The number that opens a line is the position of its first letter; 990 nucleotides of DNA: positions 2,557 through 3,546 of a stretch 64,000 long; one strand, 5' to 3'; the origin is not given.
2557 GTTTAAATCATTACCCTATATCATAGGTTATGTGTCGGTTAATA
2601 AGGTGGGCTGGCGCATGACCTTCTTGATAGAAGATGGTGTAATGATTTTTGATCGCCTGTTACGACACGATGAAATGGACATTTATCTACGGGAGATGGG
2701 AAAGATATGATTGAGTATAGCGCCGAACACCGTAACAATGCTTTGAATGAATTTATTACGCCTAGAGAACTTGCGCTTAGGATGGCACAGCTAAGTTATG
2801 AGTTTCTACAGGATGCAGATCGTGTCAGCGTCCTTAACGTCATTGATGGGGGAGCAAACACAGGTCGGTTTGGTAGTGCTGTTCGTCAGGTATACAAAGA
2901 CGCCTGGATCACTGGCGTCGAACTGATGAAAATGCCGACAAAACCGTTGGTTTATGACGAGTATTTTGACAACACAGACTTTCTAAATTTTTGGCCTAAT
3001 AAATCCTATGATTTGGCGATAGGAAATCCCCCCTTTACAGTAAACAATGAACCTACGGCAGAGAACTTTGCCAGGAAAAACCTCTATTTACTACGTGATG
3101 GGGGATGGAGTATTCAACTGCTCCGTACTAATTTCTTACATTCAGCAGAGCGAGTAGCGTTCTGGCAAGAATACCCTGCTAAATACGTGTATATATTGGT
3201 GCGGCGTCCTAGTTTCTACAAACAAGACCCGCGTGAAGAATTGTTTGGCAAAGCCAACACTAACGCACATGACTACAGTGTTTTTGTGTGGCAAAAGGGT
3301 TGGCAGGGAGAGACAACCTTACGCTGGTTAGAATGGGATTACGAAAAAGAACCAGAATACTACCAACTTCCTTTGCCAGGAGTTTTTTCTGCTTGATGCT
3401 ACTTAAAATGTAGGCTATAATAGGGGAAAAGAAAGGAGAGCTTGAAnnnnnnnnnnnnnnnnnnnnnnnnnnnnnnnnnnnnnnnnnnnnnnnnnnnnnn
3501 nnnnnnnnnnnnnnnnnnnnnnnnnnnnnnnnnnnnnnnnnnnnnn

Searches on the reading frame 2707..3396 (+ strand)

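Call 45: search_protein_families(library=phrogs, proteins=[window:2707-3396:+], max_evalue=0.001)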
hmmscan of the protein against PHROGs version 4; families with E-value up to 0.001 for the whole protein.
window:2707-3396:+ (229 aa): 3 families
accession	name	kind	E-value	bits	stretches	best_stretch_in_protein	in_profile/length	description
phrog_799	-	other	1e-27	98.5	1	84-216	265-387/458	DNA methyltransferase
phrog_9133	-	unknown function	9.1e-10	38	1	11-144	732-859/1259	-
phrog_3820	-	other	5.8e-06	26.6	1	6-114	41-142/255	DNA methyltransferase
